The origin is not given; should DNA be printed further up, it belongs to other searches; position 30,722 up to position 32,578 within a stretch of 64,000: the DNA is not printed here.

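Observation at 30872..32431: CxxCH haem-c motif fused to an FG-GAP/VCBS beta-propeller, translationally coupled to purB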

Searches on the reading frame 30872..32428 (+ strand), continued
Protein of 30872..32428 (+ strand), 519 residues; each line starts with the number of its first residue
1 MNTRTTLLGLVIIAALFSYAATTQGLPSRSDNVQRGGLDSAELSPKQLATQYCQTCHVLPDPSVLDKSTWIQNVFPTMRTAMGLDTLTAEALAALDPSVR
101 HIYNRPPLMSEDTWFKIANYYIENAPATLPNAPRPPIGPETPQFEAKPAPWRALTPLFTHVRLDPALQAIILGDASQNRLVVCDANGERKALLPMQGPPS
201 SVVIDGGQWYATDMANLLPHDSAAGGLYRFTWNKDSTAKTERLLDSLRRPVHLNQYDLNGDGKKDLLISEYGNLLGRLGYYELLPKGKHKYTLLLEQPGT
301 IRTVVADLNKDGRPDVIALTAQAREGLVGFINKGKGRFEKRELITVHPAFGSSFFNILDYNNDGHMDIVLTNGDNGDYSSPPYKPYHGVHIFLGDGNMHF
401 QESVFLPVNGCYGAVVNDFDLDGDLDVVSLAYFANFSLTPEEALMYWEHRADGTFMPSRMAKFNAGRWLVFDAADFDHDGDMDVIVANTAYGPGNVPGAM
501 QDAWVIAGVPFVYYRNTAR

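Call 30: search_protein_families(library=pfam, proteins=[L045:1082-4249:+, L045:4262-6058:+, L045:6165-9740:+, L045:11494-12819:+, L068:11441-11947:+, L036:11541-12008:+, L045:19886-20881:+], max_evalue=0.001)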
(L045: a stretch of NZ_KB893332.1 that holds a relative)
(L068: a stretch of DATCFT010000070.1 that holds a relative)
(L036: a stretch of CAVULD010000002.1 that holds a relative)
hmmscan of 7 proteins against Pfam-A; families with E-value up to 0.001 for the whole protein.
L045:1082-4249:+ (1056 aa): 4 families
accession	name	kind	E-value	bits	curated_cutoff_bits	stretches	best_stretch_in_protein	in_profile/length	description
PF07715.20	Plug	-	2.8e-20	73.2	23.9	1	120-222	2-107/107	TonB-dependent Receptor Plug Domain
PF13715.12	CarbopepD_reg_2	-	8.7e-17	61.4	32.2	1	32-112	1-88/88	CarboxypepD_reg-like domain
PF13620.12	CarboxypepD_reg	-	2.2e-13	50.8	32.3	1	32-90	2-65/82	Carboxypeptidase regulatory-like domain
PF15976.11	CooC_C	-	0.00029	21.3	29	0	31-81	18-66/93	CS1-pili formation C-terminal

L045:4262-6058:+ (599 aa): 3 families
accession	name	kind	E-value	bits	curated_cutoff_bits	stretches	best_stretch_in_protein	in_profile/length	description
PF07980.17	SusD_RagB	-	2.2e-38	133.1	23.1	1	280-599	1-297/297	SusD family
PF14322.12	SusD-like_3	-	4.5e-18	66.6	27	1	113-234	68-190/191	Starch-binding associating with outer membrane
PF14559.12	TPR_19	-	0.00077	20.2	25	0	441-473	25-57/68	Tetratricopeptide repeat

L045:6165-9740:+ (1192 aa): 3 families
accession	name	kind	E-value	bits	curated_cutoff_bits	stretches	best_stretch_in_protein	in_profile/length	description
PF13517.12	FG-GAP_3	-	9.2e-70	231.6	26.9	7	843-904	1-60/61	FG-GAP-like repeat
PF07593.17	UnbV_ASPIC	-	2.7e-23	82.1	23.4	1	533-600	1-68/68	ASPIC and UnbV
PF01839.29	FG-GAP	-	2e-19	69.5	22.1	0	887-909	2-24/37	FG-GAP repeat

L045:11494-12819:+ (442 aa): 2 families
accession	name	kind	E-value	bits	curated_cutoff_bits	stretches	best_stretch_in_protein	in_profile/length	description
PF01569.27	PAP2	-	2.6e-09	37.4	27.2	1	303-425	4-114/130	PAP2 superfamily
PF22778.2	VCPO_2nd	-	0.00043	20.8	27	0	301-335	1-35/177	VCPO second helical-bundle domain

L068:11441-11947:+ (169 aa): 4 families
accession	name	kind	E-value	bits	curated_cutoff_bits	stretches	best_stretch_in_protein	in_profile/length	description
PF00578.27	AhpC-TSA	-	1.9e-08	34.7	26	1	32-153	2-99/124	AhpC/TSA family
PF13098.12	Thioredoxin_2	-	3e-07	31.1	27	1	55-163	4-102/104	Thioredoxin-like domain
PF08534.16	Redoxin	-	0.00012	22.3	26.6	1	33-156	4-106/148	Redoxin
PF00085.26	Thioredoxin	-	0.00013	22.4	23.5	1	48-117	10-77/103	Thioredoxin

L036:11541-12008:+ (156 aa): 1 family
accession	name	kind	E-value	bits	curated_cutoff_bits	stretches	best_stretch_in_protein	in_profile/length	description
PF00892.27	EamA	-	3.8e-22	79.5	28.2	1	19-154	2-134/135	EamA-like transporter family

L045:19886-20881:+ (332 aa): 1 family
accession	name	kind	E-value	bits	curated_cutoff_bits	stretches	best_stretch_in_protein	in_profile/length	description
PF06144.19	DNA_pol3_delta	-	5.6e-14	52.6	21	1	19-133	1-122/124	DNA polymerase III, delta subunit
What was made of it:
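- On CRTAC1 / ASPIC-UnbV family: Present in the neighbouring 1192-aa paralogue of L045 at 2.7e-23 (call 30).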

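Call 43: fold_search(model_id=the predicted structure, library=pdb)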
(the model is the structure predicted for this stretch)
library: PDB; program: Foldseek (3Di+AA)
matches with E <= 10: 1463; with E <= 0.001: 918
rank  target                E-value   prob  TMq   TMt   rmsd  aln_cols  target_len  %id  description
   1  9etn_A                3.5e-13  1.00  0.50  0.48   5.6       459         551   15  Crystal structure of murine CRTAC1 (released 2024-07-31)
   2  9ind_A                2.5e-11  1.00  0.47  0.54   8.3       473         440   15  Integrin alpha-v beta-8 in complex with the Fab of 130H2 (released 2025-01-22)
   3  9van_B                8.3e-11  1.00  0.46  0.59   5.8       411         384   11  Cryo-EM structure of human full length KICSTOR complex (state 2) (released 2025-11-12)
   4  9v6e_B                9.8e-11  1.00  0.47  0.61   5.2       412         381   12  Cryo-EM structure of human full length KICSTOR complex (state 1) (released 2025-11-12)
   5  4a7z                  1.3e-10  1.00  0.51  0.32   5.8       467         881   11  Complex of bifunctional aldos-2-ulose dehydratase with the reaction intermediate ascopyrone M (released 2012-03-21)
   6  9v80_B                1.5e-10  1.00  0.46  0.60   5.5       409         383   11  Cryo-EM structure of KICSTOR CCC complex (state 4) (released 2025-11-12)
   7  8xfo_A                1.8e-10  1.00  0.47  0.35   7.3       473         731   13  Cryo-EM structure of integrin ITGAV, ITGB3 and CYCLO (RGDFK) complex, conformation 2 (released 2024-12-18)
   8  4um8_C                3.0e-10  1.00  0.47  0.42   7.3       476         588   14  Crystal structure of alpha V beta 6 (released 2014-11-12)
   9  9v9n_B                5.0e-10  1.00  0.47  0.61   5.2       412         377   11  Cryo-EM structure of KICSTOR CCC complex (state 5) (released 2025-11-12)
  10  6om1_A                9.0e-10  1.00  0.48  0.43   7.2       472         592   14  Crystal structure of an atypical integrin (released 2019-12-11)
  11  4a7k                  9.5e-10  1.00  0.48  0.30   7.6       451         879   12  Bifunctional Aldos-2-ulose dehydratase (released 2012-03-21)
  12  4a7y                  1.1e-09  1.00  0.40  0.26   8.8       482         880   13  Active site metal depleted aldos-2-ulose dehydratase (released 2012-03-21)
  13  5ffg_A                1.4e-09  1.00  0.45  0.40   8.5       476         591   15  Crystal structure of integrin alpha V beta 6 head (released 2017-01-25)
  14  9v86_B                1.5e-09  1.00  0.47  0.61   5.2       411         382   12  Cryo-EM structure of KICSTOR CCC complex (state 3) (released 2025-11-12)
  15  4o02_A                2.1e-09  1.00  0.44  0.27   8.7       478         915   15  AlphaVBeta3 integrin in complex with monoclonal antibody FAB fragment. (released 2014-04-02)
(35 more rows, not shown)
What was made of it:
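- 31283..32419 (+): Seven-bladed FG-GAP (integrin-alpha/CRTAC1-type) beta-propeller, residues about 138-516. Foldseek best hits are CRTAC1 9etn (E 3.5e-13), integrin alpha heads, ITFG2 and aldos-2-ulose dehydratase (call 43).
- On FG-GAP / VCBS beta-propeller: Foldseek best hits are CRTAC1, integrin alpha and ITFG2 (call 43).
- FG-GAP propellers closest in structure (CRTAC1, integrin alpha, ITFG2) are binding modules (call 43).
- Tried and rejected: Foldseek was more specific (call 43).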

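Call 64: search_protein_families(library=ncbifam, proteins=[L045:11494-12819:+, L068:11441-11947:+, L045:6165-9740:+, L005:10536-12491:+, L003:4530-5549:-], max_evalue=0.001)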
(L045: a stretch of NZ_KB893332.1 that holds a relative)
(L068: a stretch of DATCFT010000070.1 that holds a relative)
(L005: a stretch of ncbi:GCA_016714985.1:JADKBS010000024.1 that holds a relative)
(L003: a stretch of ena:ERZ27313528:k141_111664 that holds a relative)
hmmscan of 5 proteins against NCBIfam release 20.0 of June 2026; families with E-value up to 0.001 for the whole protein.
L045:11494-12819:+ (442 aa): 0 families

L068:11441-11947:+ (169 aa): 3 families
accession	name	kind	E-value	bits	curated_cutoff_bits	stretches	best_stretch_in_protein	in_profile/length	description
TIGR02661.1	MauD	equivalog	0.00012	21.6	188.6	1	29-149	46-160/189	methylamine dehydrogenase accessory protein MauD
NF047697.1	ThioredTrxAClost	equivalog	0.00041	20.5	140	1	48-87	9-48/105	thioredoxin TrxA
TIGR01126.1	pdi_dom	equivalog_domain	0.00086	19.6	107.2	0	53-118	11-77/105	protein disulfide-isomerase domain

L045:6165-9740:+ (1192 aa): 0 families

L005:10536-12491:+ (652 aa): 4 families
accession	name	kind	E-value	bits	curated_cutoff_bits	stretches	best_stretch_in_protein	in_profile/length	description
TIGR04039.1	MXAN_0977_Heme2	hypoth_equivalog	6.2e-56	189.9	362.85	1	312-621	5-324/336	MbnH family di-heme enzyme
TIGR03791.1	TTQ_mauG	equivalog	2.4e-46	158.3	443.85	1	318-629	5-289/291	tryptophan tryptophylquinone biosynthesis enzyme MauG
TIGR03981.2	SAM_quin_mod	hypoth_equivalog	2.1e-27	96.1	340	2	416-578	208-357/411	His-Xaa-Ser system-associated MauG-like protein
NF041757.1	EfeO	equivalog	0.00041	19.5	270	0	137-251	216-333/359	iron uptake system protein EfeO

L003:4530-5549:- (340 aa): 5 families
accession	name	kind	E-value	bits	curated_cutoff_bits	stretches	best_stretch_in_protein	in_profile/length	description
TIGR04039.1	MXAN_0977_Heme2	hypoth_equivalog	4.9e-51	173.8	362.85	1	67-315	4-274/336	MbnH family di-heme enzyme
TIGR03791.1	TTQ_mauG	equivalog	4e-42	144.4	443.85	1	71-314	2-242/291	tryptophan tryptophylquinone biosynthesis enzyme MauG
TIGR03981.2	SAM_quin_mod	hypoth_equivalog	2e-28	99.4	340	2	191-314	224-356/411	His-Xaa-Ser system-associated MauG-like protein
NF052341.1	hydrazine_gamma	equivalog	5.5e-07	28.8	625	0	286-340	281-339/339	hydrazine synthase subunit gamma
NF052342.1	hydrazine_BC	exception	0.00018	19.8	1250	0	286-340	632-690/690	hydrazine synthase subunit beta-gamma fusion subunit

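Call 65: list_cluster_members(proteins=[window:30872-32428:+, window:29583-30872:+])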
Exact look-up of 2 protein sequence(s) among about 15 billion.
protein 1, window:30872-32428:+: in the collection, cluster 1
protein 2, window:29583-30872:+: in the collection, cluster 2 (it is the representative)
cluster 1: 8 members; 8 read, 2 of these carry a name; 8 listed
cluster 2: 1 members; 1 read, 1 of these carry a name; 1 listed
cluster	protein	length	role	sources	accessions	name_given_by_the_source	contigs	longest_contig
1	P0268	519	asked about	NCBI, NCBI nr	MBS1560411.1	MAG: VCBS repeat-containing protein [Bacteroidetes bacterium] | VCBS repeat-containing protein [Bacteroidota bacterium]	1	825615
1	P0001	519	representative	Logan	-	-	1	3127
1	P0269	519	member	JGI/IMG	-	hypothetical protein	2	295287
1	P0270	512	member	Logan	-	-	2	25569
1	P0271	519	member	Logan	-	-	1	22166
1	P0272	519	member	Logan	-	-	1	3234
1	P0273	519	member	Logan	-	-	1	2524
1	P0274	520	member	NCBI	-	-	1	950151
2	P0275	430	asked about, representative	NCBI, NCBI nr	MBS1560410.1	MAG: adenylosuccinate lyase [Bacteroidetes bacterium] | adenylosuccinate lyase [Bacteroidota bacterium]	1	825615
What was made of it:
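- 29583..30875 (+): purB (adenylosuccinate lyase), the upstream gene; its TGA stop overlaps the target's ATG. The exact protein is MBS1560410.1, 'adenylosuccinate lyase' (call 65).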
